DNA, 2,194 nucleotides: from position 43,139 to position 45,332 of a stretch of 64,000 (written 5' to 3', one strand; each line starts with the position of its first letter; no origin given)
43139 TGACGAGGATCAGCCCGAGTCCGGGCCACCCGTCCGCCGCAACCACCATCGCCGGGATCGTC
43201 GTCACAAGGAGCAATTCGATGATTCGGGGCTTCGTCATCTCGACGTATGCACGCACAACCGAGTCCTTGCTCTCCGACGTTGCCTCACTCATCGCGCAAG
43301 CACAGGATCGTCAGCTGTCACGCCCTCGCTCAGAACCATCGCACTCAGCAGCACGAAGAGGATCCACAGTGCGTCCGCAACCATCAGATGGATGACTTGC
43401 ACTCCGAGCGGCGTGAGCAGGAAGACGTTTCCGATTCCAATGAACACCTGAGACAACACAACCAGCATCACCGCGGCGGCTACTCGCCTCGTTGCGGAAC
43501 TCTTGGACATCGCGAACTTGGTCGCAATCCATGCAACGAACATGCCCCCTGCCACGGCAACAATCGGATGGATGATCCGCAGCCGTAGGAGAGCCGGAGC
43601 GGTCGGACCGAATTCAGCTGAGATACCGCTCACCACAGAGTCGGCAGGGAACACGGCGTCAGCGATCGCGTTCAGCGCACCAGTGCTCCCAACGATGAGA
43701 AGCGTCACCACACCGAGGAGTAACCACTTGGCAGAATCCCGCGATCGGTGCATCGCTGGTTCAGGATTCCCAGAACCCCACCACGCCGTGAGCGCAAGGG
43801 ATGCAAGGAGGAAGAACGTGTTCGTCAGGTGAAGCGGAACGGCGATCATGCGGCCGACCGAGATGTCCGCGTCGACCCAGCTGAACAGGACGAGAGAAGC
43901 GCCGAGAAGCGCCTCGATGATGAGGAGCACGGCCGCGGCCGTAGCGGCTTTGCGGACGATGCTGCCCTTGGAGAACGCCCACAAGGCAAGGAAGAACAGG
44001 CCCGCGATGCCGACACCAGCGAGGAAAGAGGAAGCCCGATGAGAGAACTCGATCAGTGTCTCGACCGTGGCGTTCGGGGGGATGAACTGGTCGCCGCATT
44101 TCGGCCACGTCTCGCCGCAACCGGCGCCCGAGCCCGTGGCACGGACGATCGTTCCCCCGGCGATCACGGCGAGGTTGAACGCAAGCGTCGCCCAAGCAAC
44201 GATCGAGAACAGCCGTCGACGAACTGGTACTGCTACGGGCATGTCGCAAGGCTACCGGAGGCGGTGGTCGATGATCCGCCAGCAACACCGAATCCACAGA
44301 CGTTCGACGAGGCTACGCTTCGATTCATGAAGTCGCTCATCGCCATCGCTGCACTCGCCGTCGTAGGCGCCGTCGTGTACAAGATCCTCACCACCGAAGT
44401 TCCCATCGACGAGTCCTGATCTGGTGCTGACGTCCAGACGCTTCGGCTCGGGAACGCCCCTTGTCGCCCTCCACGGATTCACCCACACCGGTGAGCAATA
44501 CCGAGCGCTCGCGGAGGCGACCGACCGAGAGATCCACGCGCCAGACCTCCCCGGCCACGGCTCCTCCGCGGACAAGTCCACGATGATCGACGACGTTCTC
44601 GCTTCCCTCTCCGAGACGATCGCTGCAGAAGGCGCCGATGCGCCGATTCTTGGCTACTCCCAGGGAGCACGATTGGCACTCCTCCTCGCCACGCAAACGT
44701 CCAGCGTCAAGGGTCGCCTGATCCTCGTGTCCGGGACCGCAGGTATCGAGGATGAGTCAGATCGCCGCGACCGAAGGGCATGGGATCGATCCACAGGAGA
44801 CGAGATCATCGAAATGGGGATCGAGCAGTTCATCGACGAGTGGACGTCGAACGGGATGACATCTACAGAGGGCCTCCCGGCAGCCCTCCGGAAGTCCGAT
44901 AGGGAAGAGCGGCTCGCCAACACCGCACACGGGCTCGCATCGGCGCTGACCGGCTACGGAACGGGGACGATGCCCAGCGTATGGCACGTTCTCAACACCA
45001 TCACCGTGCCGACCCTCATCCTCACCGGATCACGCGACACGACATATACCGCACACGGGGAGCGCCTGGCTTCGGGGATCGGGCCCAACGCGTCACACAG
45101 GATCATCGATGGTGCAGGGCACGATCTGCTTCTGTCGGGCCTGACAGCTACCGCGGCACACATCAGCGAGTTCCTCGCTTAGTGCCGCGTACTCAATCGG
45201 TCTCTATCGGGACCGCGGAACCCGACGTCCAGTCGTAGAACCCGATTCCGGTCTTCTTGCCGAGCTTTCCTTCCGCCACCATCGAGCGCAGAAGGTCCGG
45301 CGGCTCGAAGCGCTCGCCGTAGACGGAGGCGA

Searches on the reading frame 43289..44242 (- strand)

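Call 40: search_protein_families(library=pfam, proteins=[window:43289-44242:-], max_evalue=0.00001)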
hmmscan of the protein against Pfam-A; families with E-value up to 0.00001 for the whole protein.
window:43289-44242:- (317 aa): 1 family
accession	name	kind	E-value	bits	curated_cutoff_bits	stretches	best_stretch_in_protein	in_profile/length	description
PF02628.20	COX15-CtaA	-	1.1e-33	117.1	29.9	1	15-296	3-321/322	Cytochrome oxidase assembly protein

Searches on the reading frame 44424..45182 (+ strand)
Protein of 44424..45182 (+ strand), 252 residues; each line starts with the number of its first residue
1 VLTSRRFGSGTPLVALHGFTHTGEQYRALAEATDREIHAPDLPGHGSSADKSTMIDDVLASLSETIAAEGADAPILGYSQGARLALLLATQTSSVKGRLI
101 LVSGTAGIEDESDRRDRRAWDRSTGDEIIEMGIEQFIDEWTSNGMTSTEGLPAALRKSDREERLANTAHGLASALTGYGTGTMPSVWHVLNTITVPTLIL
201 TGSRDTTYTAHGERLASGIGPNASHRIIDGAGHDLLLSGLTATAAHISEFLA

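Call 40: search_protein_families(library=pfam, proteins=[window:44424-45182:+], max_evalue=0.00001)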
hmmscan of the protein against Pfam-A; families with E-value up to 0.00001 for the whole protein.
window:44424-45182:+ (252 aa): 4 families
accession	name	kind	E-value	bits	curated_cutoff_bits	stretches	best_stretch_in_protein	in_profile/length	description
PF12697.13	Abhydrolase_6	-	1.5e-18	68.7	26.3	1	13-238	1-210/217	Alpha/beta hydrolase family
PF00561.26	Abhydrolase_1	-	1.1e-11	45.3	25.8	1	12-238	2-243/245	alpha/beta hydrolase fold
PF12146.15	Hydrolase_4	-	2.2e-11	44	27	1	13-236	7-235/239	Serine aminopeptidase, S33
PF03959.19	FSH1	-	9.7e-07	29.1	21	0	51-216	81-183/211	Serine hydrolase (FSH1)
